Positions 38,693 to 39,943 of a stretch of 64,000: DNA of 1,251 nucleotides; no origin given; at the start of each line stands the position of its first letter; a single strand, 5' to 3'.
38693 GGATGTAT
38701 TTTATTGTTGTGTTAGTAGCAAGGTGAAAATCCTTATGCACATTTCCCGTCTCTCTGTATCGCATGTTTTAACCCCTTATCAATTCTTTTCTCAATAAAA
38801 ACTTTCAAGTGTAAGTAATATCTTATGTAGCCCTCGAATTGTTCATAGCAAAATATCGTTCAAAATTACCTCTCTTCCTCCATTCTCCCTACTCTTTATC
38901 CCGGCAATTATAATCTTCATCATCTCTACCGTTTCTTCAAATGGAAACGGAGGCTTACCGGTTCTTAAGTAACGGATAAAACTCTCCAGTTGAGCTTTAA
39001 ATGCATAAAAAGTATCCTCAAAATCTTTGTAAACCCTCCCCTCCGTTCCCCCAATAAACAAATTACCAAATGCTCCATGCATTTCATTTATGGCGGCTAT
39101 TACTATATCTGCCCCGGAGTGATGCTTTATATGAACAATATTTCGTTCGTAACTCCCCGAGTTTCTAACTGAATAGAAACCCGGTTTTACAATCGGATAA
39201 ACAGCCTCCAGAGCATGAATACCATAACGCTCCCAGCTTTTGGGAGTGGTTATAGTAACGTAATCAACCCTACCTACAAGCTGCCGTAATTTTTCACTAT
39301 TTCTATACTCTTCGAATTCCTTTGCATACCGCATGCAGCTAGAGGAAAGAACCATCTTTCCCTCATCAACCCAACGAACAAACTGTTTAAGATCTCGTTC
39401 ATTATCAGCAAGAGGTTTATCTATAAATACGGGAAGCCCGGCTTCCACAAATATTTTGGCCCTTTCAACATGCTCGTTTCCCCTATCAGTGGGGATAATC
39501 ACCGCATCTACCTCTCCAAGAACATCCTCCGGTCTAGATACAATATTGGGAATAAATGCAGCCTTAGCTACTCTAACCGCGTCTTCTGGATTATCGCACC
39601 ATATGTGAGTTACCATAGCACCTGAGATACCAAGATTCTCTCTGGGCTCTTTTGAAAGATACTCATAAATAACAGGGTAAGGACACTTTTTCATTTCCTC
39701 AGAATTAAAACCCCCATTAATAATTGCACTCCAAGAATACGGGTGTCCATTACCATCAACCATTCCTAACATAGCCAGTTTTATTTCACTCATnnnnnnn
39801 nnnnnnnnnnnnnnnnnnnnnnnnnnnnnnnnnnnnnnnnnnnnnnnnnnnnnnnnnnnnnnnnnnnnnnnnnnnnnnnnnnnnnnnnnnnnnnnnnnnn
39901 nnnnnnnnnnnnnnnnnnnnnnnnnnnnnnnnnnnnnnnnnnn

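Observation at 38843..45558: Divergent oxidoreductase quartet and two Cys-type sulfatases; putative sulfated-sugar processing module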

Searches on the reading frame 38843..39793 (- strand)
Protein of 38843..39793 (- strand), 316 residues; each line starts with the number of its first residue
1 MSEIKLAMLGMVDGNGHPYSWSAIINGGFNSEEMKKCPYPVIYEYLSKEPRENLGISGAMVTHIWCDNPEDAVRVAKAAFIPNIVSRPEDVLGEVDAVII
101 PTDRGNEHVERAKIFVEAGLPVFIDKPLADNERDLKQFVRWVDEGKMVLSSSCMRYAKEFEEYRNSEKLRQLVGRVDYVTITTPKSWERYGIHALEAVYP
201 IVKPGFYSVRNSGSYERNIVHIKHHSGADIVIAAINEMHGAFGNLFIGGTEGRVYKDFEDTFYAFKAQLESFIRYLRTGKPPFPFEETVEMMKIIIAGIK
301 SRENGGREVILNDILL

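Call 4: search_protein_families(library=pfam, proteins=[window:38843-39793:-], max_evalue=0.001)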
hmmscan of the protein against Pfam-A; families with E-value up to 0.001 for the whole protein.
window:38843-39793:- (316 aa): 1 family
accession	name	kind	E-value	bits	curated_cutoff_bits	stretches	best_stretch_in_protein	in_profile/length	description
PF01408.29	GFO_IDH_MocA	-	2.2e-09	38.5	24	1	58-149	25-116/120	Oxidoreductase family, NAD-binding Rossmann fold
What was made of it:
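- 38843..39793 (-): Gfo1, a short Gfo/Idh/MocA oxidoreductase; the anchor of a phylum-spanning cassette. PF01408, 38.5 bits (call 4).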

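Call 10: find_encoding_contigs(protein=window:38843-39793:-, flank=10000, max_places=6)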
Protein window:38843-39793:- (316 aa): 4 contigs read that carry it; 3 places shown.
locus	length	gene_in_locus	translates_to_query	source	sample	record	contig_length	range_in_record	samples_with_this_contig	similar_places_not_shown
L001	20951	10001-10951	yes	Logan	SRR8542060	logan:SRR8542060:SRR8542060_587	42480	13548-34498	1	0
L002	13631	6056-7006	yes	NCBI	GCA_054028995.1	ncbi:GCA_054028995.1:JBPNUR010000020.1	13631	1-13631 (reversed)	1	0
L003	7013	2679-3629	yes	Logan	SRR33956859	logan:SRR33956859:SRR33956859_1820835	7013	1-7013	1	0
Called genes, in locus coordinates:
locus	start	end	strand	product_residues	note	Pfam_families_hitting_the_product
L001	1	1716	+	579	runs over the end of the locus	PF00890:FAD_binding_2, PF01266:DAO (faint), PF01946:Thi4 (faint), PF03486:HI0933_like (faint), PF07992:Pyr_redox_2 (faint), PF12831:FAD_oxidored (weak), PF02910:Succ_DH_flav_C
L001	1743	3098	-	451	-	PF07690:MFS_1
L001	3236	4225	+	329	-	PF04909:Amidohydro_2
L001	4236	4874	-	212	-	PF00884:Sulfatase, PF16347:SGSH_C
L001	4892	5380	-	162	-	PF00884:Sulfatase, PF01663:Phosphodiest (weak)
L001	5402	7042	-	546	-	PF00884:Sulfatase, PF01663:Phosphodiest (faint), PF16347:SGSH_C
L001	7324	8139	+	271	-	PF00106:adh_short, PF01370:Epimerase (weak), PF13561:adh_short_C2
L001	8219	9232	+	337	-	PF00248:Aldo_ket_red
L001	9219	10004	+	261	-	PF00106:adh_short, PF01370:Epimerase (weak), PF08659:KR (weak), PF13561:adh_short_C2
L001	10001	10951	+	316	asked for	PF01408:GFO_IDH_MocA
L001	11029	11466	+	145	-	-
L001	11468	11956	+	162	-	-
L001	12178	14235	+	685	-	PF11897:DUF3417, PF00343:Phosphorylase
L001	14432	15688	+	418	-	PF01547:SBP_bac_1, PF13416:SBP_bac_8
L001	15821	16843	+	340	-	PF00528:BPD_transp_1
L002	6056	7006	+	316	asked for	PF01408:GFO_IDH_MocA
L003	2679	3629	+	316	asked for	PF01408:GFO_IDH_MocA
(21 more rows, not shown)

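Call 11: search_protein_families(library=ncbifam, proteins=[window:38843-39793:-], max_evalue=0.00001)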
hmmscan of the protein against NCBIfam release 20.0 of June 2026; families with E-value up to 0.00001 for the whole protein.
window:38843-39793:- (316 aa): 1 family
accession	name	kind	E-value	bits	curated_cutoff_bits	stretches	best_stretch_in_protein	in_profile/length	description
TIGR04380.1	myo_inos_iolG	equivalog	9.4e-07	28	355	1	60-182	28-151/330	inositol 2-dehydrogenase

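Call 30: search_solved_structures(query=window:38843-39793:-, max_evalue=0.01)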
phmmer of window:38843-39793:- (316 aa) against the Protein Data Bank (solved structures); distinct sequences matched with E-value up to 0.01: 1.
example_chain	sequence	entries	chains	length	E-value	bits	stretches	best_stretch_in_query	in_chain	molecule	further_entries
4had_A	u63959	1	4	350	0.01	18.4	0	73-163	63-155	Probable oxidoreductase protein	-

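Call 32: find_homologous_proteins(query=window:38843-39793:-, max_evalue=0.00001)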
Query window:38843-39793:- (316 aa): 4853 proteins with E <= 0.00001 among 6703 candidates; the best 120 are listed.
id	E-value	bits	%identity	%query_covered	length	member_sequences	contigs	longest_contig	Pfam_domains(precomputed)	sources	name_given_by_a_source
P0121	1.1e-212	723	100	100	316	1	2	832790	PF01408.29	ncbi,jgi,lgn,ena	-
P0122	3.6e-186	636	85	99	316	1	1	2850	PF01408.29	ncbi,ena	-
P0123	1.3e-185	634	83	99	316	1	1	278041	PF01408.29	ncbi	-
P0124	4.8e-168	576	77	99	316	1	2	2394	PF01408.29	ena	-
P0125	1.5e-140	486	68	99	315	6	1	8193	PF01408.29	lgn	-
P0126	1.5e-138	479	66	99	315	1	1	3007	PF01408.29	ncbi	-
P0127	4.7e-137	475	65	99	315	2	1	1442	PF01408.29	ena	-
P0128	6.5e-137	474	66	99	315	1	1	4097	PF01408.29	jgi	jgi:hypothetical protein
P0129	1.1e-136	473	65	99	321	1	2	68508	PF01408.29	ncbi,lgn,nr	ncbi:MAG: Gfo/Idh/MocA family oxidoreductase [Armatimonadetes bacterium]|nr:Gfo/Idh/MocA family oxid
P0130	2.2e-136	472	65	99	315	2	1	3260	PF01408.29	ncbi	-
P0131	3.0e-136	472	65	99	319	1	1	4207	PF01408.29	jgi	jgi:predicted dehydrogenase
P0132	8.9e-136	470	67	99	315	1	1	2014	PF01408.29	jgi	-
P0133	9.6e-136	470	67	99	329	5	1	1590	PF01408.29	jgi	jgi:hypothetical protein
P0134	1.0e-135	470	65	99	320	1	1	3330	PF01408.29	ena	-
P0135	2.3e-135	469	67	99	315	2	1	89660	PF01408.29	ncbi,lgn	ncbi:MAG: Gfo/Idh/MocA family oxidoreductase [Chloroflexota bacterium]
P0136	4.4e-135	468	66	98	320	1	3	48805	PF01408.29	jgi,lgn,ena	jgi:predicted dehydrogenase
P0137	6.0e-135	468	67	99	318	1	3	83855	PF01408.29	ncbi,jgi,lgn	-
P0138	6.2e-135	468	65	99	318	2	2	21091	PF01408.29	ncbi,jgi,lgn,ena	-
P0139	1.1e-134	467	65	99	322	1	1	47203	PF01408.29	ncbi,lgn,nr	ncbi:MAG: Gfo/Idh/MocA family oxidoreductase [Firmicutes bacterium]|nr:Gfo/Idh/MocA family oxidoredu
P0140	1.4e-134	466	65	99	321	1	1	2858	PF01408.29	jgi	jgi:predicted dehydrogenase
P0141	1.7e-134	466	65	98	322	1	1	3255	PF01408.29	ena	-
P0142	2.3e-134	466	67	98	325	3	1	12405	PF01408.29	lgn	-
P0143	3.0e-134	465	65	99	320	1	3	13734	PF01408.29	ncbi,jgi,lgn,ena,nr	ncbi:MAG TPA: Gfo/Idh/MocA family oxidoreductase [Sumerlaeia bacterium]|nr:Gfo/Idh/MocA family oxido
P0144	3.0e-134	465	65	99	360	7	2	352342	PF01408.29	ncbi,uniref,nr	ncbi:MAG: oxidoreductase [Paenibacillus sp.]|uniref:Gfo/Idh/MocA family oxidoreductase n=1 Tax=Paeni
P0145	3.3e-134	465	64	98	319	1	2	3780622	PF01408.29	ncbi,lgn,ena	-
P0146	4.0e-134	465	65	98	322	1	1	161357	PF01408.29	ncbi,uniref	ncbi:Gfo/Idh/MocA family oxidoreductase [Paenibacillus sp. GYB003]|uniref:Gfo/Idh/MocA family oxidor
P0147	6.2e-134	464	65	98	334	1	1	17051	PF01408.29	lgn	-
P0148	6.7e-134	464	66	98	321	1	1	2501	PF01408.29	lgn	-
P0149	1.1e-133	464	66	99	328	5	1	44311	PF01408.29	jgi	jgi:predicted dehydrogenase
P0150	1.3e-133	463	66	97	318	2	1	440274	PF01408.29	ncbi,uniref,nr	ncbi:oxidoreductase [Paenibacillus flagellatus]|uniref:Oxidoreductase n=2 Tax=Paenibacillus flagella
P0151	1.5e-133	463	64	99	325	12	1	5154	PF01408.29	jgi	-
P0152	1.6e-133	463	65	98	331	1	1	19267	PF01408.29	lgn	-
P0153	1.9e-133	463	67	98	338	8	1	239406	PF01408.29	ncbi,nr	ncbi:Gfo/Idh/MocA family protein [Paenibacillus hemerocallicola]|nr:Gfo/Idh/MocA family oxidoreducta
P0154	2.6e-133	462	64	98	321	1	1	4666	PF01408.29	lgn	-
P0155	2.9e-133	462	63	100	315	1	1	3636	PF01408.29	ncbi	-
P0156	3.4e-133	462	65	99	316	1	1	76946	PF01408.29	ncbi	-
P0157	3.8e-133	462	64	99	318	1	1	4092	PF01408.29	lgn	-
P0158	5.9e-133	461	65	99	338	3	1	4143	PF01408.29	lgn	-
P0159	6.0e-133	461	66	99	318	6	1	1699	PF01408.29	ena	-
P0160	8.2e-133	461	67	99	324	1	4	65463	PF01408.29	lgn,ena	-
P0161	9.0e-133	460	65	99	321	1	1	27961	PF01408.29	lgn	-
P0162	1.5e-132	460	65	99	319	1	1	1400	PF01408.29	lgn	-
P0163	1.6e-132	460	64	99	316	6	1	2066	PF01408.29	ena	-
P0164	1.6e-132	460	64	98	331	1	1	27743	PF01408.29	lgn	-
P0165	1.8e-132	460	64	100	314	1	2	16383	PF01408.29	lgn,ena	-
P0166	2.6e-132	459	65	98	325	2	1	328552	PF01408.29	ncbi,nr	ncbi:oxidoreductase [Paenibacillus mesophilus]|nr:oxidoreductase [Paenibacillus mesophilus]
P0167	2.6e-132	459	65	99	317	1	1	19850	PF01408.29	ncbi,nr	ncbi:MAG: Gfo/Idh/MocA family oxidoreductase [bacterium]|nr:Gfo/Idh/MocA family oxidoreductase [bact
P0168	3.2e-132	459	64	99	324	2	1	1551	PF01408.29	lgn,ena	-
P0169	3.2e-132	459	65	99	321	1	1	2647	PF01408.29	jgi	jgi:predicted dehydrogenase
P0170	4.5e-132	458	64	99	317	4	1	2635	PF01408.29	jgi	jgi:hypothetical protein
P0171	4.8e-132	458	65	98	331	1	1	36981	PF01408.29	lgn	-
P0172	5.2e-132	458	64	98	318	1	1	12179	PF01408.29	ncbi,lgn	-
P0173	6.5e-132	458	63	99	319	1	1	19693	PF01408.29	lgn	-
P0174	8.1e-132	457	63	99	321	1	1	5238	PF01408.29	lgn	-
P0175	9.2e-132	457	66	99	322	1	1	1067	PF01408.29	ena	-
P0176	9.2e-132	457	65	99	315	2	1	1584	PF01408.29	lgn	-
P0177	9.5e-132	457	65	98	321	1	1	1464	PF01408.29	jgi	-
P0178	1.0e-131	457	66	97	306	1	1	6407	PF01408.29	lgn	-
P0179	1.1e-131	457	65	98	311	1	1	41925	PF01408.29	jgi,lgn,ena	jgi:predicted dehydrogenase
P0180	1.8e-131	456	64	99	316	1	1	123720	PF01408.29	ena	-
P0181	2.5e-131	456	64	98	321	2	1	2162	PF01408.29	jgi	jgi:predicted dehydrogenase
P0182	2.6e-131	456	65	99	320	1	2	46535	PF01408.29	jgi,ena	-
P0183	2.6e-131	456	63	99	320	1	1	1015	PF01408.29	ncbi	-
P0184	3.1e-131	455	65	99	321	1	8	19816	PF01408.29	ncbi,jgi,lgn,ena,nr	ncbi:MAG: Gfo/Idh/MocA family oxidoreductase [Pirellulaceae bacterium]|nr:Gfo/Idh/MocA family oxidor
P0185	3.4e-131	455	65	97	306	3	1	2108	PF01408.29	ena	-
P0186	3.7e-131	455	65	99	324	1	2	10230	PF01408.29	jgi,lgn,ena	-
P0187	3.7e-131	455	65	99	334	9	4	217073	PF01408.29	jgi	jgi:predicted dehydrogenase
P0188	3.9e-131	455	64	98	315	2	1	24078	PF01408.29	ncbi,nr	ncbi:MAG: Gfo/Idh/MocA family oxidoreductase [Anaerolineae bacterium]|nr:Gfo/Idh/MocA family oxidore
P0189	4.2e-131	455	61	99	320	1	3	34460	PF01408.29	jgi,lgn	-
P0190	4.2e-131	455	64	99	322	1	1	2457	PF01408.29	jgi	jgi:predicted dehydrogenase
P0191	5.6e-131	455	64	99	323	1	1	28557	PF01408.29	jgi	jgi:predicted dehydrogenase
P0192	5.7e-131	455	62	99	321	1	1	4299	PF01408.29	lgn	-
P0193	6.1e-131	454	64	99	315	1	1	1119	PF01408.29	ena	-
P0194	6.6e-131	454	63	99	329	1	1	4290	PF01408.29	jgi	-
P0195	6.6e-131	454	64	99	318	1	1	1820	PF01408.29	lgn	-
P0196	7.3e-131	454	65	98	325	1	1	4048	PF01408.29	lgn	-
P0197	7.4e-131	454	65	99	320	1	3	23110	PF01408.29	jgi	jgi:predicted dehydrogenase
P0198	8.1e-131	454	65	99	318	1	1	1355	PF01408.29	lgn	-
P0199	9.0e-131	454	63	99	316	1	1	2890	PF01408.29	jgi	jgi:predicted dehydrogenase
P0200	9.2e-131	454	63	99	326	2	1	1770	PF01408.29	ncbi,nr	ncbi:MAG: oxidoreductase [Ruminiclostridium sp.]|nr:oxidoreductase [Ruminiclostridium sp.]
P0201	9.2e-131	454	66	99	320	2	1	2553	PF01408.29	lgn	-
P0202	9.5e-131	454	65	99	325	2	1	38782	PF01408.29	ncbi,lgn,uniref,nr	ncbi:oxidoreductase family protein [Anaerobacterium chartisolvens]|uniref:Oxidoreductase family prot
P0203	9.6e-131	454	66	99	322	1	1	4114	PF01408.29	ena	-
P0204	9.7e-131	454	65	99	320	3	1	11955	PF01408.29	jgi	jgi:predicted dehydrogenase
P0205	1.1e-130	454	64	98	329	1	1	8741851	PF01408.29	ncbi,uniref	ncbi:Gfo/Idh/MocA family oxidoreductase [Paenibacillus sp. MBLB4367]|uniref:Gfo/Idh/MocA family oxid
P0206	1.2e-130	453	63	98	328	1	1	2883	PF01408.29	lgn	-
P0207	1.2e-130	453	63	99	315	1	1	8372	PF01408.29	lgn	-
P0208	1.2e-130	453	64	99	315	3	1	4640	PF01408.29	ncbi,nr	ncbi:MAG TPA: Gfo/Idh/MocA family oxidoreductase [Chthonomonadales bacterium]|nr:Gfo/Idh/MocA family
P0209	1.5e-130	453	62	99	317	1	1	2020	PF01408.29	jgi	jgi:predicted dehydrogenase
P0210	1.6e-130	453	64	98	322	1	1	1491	PF01408.29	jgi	jgi:hypothetical protein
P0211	1.7e-130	453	64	99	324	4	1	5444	PF01408.29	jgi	jgi:hypothetical protein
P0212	1.7e-130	453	64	99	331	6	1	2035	PF01408.29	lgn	-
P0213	1.8e-130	453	61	99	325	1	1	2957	PF01408.29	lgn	-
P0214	1.9e-130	453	65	99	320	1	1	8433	PF01408.29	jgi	jgi:predicted dehydrogenase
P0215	2.8e-130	452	62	99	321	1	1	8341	PF01408.29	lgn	-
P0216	3.1e-130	452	65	98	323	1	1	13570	PF01408.29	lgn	-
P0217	3.4e-130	452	64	99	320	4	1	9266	PF01408.29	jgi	jgi:predicted dehydrogenase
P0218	3.7e-130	452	64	98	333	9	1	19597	PF01408.29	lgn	-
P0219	4.1e-130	452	65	98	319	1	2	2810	PF01408.29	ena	-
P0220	4.2e-130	452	65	98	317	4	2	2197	PF01408.29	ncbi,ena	-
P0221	4.4e-130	452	63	99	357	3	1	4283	PF01408.29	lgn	-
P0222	4.7e-130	452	63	98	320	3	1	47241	PF01408.29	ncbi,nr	ncbi:MAG: Gfo/Idh/MocA family oxidoreductase [Paenibacillaceae bacterium]|nr:Gfo/Idh/MocA family oxi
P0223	5.2e-130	451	65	99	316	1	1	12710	PF01408.29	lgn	-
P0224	5.7e-130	451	64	98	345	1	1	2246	PF01408.29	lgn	-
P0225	5.7e-130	451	64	99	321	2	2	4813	PF01408.29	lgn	-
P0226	6.0e-130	451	65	99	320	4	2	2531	PF01408.29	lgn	-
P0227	6.1e-130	451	64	98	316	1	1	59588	PF01408.29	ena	-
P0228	6.6e-130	451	65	99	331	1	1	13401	PF01408.29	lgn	-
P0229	6.6e-130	451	64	99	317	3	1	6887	PF01408.29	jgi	jgi:predicted dehydrogenase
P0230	7.4e-130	451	63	99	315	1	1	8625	PF01408.29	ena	-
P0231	7.4e-130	451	63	98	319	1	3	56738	PF01408.29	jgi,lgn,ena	-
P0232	7.5e-130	451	64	98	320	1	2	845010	PF01408.29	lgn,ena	-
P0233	7.7e-130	451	65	98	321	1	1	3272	PF01408.29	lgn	-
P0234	8.1e-130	451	63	100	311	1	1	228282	PF01408.29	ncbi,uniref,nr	ncbi:Gfo/Idh/MocA family oxidoreductase [Paenibacillus cymbidii]|uniref:Gfo/Idh/MocA family oxidored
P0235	1.1e-129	450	63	99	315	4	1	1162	PF01408.29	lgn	-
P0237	1.2e-129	450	63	99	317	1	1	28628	PF01408.29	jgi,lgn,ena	-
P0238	1.2e-129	450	64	99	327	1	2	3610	PF01408.29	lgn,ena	-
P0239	1.4e-129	450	66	99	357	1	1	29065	PF01408.29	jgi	jgi:hypothetical protein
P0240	1.5e-129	450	64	99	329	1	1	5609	PF01408.29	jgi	-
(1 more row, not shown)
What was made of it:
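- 38843..39793 (-): 4853 homologues, 60-68% identical across Paenibacillus, Armatimonadota, Chloroflexota, Planctomycetota and Sumerlaeia (call 32).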

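Call 33: find_encoding_contigs(protein=P0205, flank=10000, max_places=1)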
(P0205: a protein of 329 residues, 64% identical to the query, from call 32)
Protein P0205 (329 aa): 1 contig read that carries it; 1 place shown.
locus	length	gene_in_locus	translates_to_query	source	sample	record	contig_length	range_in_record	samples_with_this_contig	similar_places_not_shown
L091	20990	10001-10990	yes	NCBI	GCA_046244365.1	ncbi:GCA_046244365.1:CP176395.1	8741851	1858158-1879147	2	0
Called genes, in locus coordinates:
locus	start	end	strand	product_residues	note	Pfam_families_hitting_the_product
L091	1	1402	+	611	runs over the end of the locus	PF00672:HAMP, PF06580:His_kinase, PF02518:HATPase_c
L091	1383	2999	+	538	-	PF00072:Response_reg, PF12833:HTH_18, PF00165:HTH_AraC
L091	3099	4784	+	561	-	-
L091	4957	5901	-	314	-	PF01545:Cation_efflux, PF16916:ZT_dimer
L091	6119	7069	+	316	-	PF01544:CorA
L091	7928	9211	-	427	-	PF01548:DEDD_Tnp_IS110, PF02371:Transposase_20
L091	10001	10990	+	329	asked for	PF01408:GFO_IDH_MocA (weak)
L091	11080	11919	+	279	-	PF03328:HpcH_HpaI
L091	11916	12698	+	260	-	PF00106:adh_short, PF13561:adh_short_C2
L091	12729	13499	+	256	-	PF00106:adh_short, PF01370:Epimerase (weak), PF08659:KR, PF13561:adh_short_C2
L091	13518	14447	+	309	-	PF00248:Aldo_ket_red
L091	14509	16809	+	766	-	PF02743:dCache_1, PF00672:HAMP, PF17853:GGDEF_2 (weak), PF12833:HTH_18, PF00165:HTH_AraC (weak)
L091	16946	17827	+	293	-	PF00528:BPD_transp_1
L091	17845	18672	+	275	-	PF00528:BPD_transp_1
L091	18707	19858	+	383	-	PF01979:Amidohydro_1, PF07969:Amidohydro_3 (weak)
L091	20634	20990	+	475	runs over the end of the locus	PF01547:SBP_bac_1, PF13416:SBP_bac_8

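Call 34: find_encoding_contigs(protein=P0145, flank=10000, max_places=1)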
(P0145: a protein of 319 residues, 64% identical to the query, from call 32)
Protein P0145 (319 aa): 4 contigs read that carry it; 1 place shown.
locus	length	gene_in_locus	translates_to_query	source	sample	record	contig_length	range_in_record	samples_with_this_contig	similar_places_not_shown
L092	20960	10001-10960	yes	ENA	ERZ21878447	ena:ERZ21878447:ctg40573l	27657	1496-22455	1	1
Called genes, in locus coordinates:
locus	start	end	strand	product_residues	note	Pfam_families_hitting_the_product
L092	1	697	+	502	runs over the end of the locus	-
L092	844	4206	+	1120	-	-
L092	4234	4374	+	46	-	-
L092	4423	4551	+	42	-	-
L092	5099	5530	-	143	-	-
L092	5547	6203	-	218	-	PF07963:N_methyl, PF07596:SBP_bac_10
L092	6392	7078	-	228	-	PF00392:GntR, PF07729:FCD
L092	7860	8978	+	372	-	PF13088:BNR_2 (faint)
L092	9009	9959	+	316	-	PF00248:Aldo_ket_red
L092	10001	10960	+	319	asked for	PF01408:GFO_IDH_MocA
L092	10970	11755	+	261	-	PF03328:HpcH_HpaI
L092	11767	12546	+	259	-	PF00106:adh_short, PF08659:KR (weak), PF13561:adh_short_C2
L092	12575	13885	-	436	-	PF01547:SBP_bac_1, PF13416:SBP_bac_8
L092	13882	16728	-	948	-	PF01074:Glyco_hydro_38N, PF09261:Alpha-mann_mid, PF07748:Glyco_hydro_38C, PF17677:Glyco_hydro38C2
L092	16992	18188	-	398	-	PF00392:GntR, PF00532:Peripla_BP_1, PF13407:Peripla_BP_4, PF13377:Peripla_BP_3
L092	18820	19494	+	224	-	-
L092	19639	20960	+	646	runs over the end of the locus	PF12708:Pect-lyase_RHGA_epim, PF05048:NosD, PF13229:Beta_helix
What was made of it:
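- Cassette: Gfo1 is 60-68% identical across phyla (call 32); Gfo-HpcH-SDR-SDR-AKR in Paenibacillus CP176395 and in L092 (calls 33, 34).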

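Call 38: find_related_loci(query=A2, collection=metagenome_contigs, flank=10000)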
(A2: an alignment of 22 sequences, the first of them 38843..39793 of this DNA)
Query A2 (316 aa) in metagenome_contigs; peptide patterns used: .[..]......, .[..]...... (x = any residue, [..] = any of these).
598 stretches matched a pattern; 538 encode a relative of the query (tblastn E <= 1e-3); the best 80 are kept; 80 distinct loci.
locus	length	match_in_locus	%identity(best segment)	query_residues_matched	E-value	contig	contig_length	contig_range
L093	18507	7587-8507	66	4-314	1e-141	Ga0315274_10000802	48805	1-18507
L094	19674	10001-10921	66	4-314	1e-141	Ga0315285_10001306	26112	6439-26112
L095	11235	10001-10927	67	3-315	1e-140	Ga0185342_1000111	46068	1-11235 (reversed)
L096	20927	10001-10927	67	3-315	1e-140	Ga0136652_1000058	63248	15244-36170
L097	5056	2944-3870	65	3-315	2e-141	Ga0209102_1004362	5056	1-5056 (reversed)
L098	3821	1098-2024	65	3-315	6e-144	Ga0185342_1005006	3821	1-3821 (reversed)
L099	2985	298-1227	65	3-316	4e-146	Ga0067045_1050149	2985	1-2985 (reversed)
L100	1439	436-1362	65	2-314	1e-150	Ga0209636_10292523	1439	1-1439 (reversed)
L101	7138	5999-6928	64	3-316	3e-138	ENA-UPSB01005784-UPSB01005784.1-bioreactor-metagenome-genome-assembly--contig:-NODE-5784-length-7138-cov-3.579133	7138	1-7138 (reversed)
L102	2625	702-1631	64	3-316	1e-145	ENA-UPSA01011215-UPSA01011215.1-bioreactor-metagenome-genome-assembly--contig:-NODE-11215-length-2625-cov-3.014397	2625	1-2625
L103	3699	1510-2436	64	2-314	8e-142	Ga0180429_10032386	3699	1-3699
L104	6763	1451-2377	65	3-315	3e-137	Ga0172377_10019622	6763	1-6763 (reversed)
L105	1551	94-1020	65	3-315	6e-149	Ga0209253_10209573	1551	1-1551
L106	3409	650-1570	64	4-314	1e-141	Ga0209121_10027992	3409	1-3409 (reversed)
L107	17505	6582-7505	63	3-314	2e-136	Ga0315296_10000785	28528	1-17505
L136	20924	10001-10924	62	3-314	2e-132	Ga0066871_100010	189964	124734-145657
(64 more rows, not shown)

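Call 45: search_protein_families(library=pfam, proteins=[L136:3886-6213:+], max_evalue=0.01)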
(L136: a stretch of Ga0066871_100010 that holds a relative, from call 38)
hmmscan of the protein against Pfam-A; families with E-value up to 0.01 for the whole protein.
L136:3886-6213:+ (775 aa): 2 families
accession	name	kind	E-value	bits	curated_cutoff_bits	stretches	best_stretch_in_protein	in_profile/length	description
PF00202.27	Aminotran_3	-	1e-39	136.9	30.5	1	374-679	11-333/403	Aminotransferase class-III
PF04909.20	Amidohydro_2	-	6.3e-22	79.1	26.4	1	29-332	2-288/289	Amidohydrolase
